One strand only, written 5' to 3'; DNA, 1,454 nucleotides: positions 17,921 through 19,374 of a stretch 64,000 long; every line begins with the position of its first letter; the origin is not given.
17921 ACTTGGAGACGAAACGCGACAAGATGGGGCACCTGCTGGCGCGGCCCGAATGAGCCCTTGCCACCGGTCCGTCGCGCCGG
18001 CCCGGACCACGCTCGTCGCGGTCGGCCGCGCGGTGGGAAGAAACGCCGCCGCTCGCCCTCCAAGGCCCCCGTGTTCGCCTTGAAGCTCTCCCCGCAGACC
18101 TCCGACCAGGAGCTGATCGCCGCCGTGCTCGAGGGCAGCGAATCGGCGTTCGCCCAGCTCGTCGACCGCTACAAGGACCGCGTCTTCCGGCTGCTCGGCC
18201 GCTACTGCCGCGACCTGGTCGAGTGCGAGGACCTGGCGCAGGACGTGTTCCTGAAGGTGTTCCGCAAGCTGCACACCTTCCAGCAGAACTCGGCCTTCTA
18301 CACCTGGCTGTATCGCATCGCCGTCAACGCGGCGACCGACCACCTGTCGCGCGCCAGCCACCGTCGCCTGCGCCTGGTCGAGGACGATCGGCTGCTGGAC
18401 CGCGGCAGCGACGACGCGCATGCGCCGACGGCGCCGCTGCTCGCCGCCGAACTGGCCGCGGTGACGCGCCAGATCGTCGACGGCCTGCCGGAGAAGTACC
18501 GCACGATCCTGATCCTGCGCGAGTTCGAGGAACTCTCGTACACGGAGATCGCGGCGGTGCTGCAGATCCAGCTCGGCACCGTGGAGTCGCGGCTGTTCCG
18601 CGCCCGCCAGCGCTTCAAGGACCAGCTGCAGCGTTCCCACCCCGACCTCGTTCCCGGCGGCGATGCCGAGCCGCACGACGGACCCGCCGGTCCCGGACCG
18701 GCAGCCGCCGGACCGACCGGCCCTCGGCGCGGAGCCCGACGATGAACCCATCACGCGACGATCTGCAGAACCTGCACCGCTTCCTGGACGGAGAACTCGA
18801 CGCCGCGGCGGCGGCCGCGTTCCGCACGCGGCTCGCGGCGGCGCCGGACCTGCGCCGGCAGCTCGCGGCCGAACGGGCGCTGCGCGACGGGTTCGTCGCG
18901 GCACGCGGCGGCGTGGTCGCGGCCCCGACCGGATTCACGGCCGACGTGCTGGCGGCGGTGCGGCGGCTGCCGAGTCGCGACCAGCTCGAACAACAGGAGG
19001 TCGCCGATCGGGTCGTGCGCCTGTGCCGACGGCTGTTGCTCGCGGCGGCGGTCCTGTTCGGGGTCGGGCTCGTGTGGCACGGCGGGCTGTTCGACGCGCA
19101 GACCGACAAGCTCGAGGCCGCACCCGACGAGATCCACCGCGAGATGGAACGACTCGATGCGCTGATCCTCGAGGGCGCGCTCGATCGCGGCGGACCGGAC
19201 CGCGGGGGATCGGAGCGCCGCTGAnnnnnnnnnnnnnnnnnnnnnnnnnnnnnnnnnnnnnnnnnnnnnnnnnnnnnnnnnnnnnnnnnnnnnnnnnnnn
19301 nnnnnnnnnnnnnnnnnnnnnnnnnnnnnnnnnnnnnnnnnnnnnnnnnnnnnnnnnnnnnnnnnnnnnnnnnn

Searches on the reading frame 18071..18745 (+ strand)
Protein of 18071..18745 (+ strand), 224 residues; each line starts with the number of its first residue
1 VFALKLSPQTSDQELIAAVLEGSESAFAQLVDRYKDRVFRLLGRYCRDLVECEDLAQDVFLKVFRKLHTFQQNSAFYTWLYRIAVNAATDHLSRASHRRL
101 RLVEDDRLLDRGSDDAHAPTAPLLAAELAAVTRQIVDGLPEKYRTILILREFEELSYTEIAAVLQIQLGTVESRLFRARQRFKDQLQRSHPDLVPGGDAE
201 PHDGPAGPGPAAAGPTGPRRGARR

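Call 3: search_protein_families(library=pfam, proteins=[window:18085-18745:+], max_evalue=1)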
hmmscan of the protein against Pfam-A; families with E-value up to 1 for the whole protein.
window:18085-18745:+ (220 aa): 0 families

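Call 4: search_protein_families(library=ncbifam, proteins=[window:18085-18745:+], max_evalue=1)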
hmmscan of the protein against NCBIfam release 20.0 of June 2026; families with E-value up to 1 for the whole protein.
window:18085-18745:+ (220 aa): 0 families

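Call 56: search_protein_families(library=pfam, proteins=[window:18071-18745:+], max_evalue=1)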
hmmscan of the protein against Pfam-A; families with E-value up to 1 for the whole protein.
window:18071-18745:+ (224 aa): 7 families
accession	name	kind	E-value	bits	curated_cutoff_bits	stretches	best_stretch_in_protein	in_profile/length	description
PF04542.20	Sigma70_r2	-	7e-19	67.8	24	1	30-96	1-69/71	Sigma-70 region 2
PF08281.18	Sigma70_r4_2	-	9.1e-17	60.9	25.7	1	133-181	5-53/54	Sigma-70, region 4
PF04545.22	Sigma70_r4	-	1.7e-09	37.5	24.1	1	137-182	3-48/50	Sigma-70, region 4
PF07638.17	Sigma70_ECF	-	1.6e-07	31.9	21.1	1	14-187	6-184/185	ECF sigma factor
PF13384.12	HTH_23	-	0.0093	16.2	24.6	1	147-172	9-35/50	Homeodomain-like domain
PF13412.12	HTH_24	-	0.17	11.9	21.9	1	146-177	9-40/48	Winged helix-turn-helix DNA-binding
PF05368.20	NmrA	-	0.26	11.3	27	0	119-170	186-236/298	NmrA-like family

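Call 74: search_protein_families(library=ncbifam, proteins=[window:18071-18745:+], max_evalue=0.1)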
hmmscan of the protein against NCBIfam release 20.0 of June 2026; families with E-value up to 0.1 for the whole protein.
window:18071-18745:+ (224 aa): 105 families (the best 25 are shown)
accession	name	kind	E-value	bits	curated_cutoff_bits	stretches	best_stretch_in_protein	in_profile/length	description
TIGR02939.1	RpoE_Sigma70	equivalog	2.1e-46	158.3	236.15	1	7-186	2-186/190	RNA polymerase sigma factor RpoE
NF008888.0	PRK11922.1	equivalog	5.2e-39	134.2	204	1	9-188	14-198/231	RNA polymerase sigma factor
NF007223.0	PRK09641.1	equivalog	1.6e-38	132.4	209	1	13-188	6-186/187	RNA polymerase sigma factor SigW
NF009171.0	PRK12518.1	equivalog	3.5e-37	128.1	208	1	7-188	9-186/191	RNA polymerase sigma factor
NF004113.0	PRK05602.1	equivalog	4.8e-37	127.6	208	1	9-191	29-206/211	RNA polymerase sigma factor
NF009166.1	PRK12513.1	equivalog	2.6e-36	125.2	206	1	8-188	5-188/193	RNA polymerase sigma factor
NF006930.0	PRK09415.1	subfamily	1.2e-34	119.8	198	1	20-188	11-177/179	RNA polymerase factor sigma C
TIGR02948.1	SigW_bacill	equivalog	3.6e-32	111.9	243.1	1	12-187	5-185/187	RNA polymerase sigma factor SigW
NF007225.0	PRK09643.1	equivalog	4.3e-32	111.5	190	1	9-188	11-184/204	RNA polymerase sigma factor SigM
TIGR02950.1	SigM_subfam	subfamily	5.2e-32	110.9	147.95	1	30-186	5-158/159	RNA polymerase sigma factor, SigM family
NF007229.0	PRK09647.1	equivalog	6.8e-32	110.6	265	1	25-191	44-207/220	RNA polymerase sigma factor SigE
TIGR02937.1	sigma70-ECF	superfamily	1.8e-31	109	42.9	1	25-186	1-165/165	sigma-70 family RNA polymerase sigma factor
TIGR02985.1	Sig70_bacteroi1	subfamily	9.7e-30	103.9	126.4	1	26-186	2-162/162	RNA polymerase sigma-70 factor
NF058625.1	sigma_PG0214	equivalog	1.3e-29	103.1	130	1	24-190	3-165/170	GFO_1088 family ECF-type sigma factor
NF009168.0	PRK12515.1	subfamily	8.7e-29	100.3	236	1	9-188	6-181/189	RNA polymerase sigma factor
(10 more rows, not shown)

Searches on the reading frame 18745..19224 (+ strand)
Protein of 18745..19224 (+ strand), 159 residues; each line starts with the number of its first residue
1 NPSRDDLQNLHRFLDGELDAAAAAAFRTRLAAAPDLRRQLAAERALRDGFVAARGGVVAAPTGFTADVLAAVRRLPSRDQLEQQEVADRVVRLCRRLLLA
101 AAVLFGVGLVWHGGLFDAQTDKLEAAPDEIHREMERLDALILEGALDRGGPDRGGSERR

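Call 3: search_protein_families(library=pfam, proteins=[window:18745-19224:+], max_evalue=1)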
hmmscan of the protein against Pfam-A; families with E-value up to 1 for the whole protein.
window:18745-19224:+ (159 aa): 1 family
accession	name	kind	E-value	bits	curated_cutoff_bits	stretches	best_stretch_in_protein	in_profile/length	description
PF13490.11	zf-HC2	-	0.06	13.9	22.2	1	7-27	5-25/35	Putative zinc-finger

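Call 4: search_protein_families(library=ncbifam, proteins=[window:18745-19224:+], max_evalue=1)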
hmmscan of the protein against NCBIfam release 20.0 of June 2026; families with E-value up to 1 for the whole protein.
window:18745-19224:+ (159 aa): 3 families
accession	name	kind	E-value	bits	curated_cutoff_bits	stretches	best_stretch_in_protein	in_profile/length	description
NF052375.1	antisigma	equivalog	6.5e-08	32.8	100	1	16-149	8-136/217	anti-sigma factor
TIGR03988.1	antisig_RsrA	equivalog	0.0012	18.9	62.5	1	5-75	4-73/77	mycothiol system anti-sigma-R factor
NF035940.1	prenyl_rel_EboC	equivalog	0.12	11.7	250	1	65-124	15-70/292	UbiA-like protein EboC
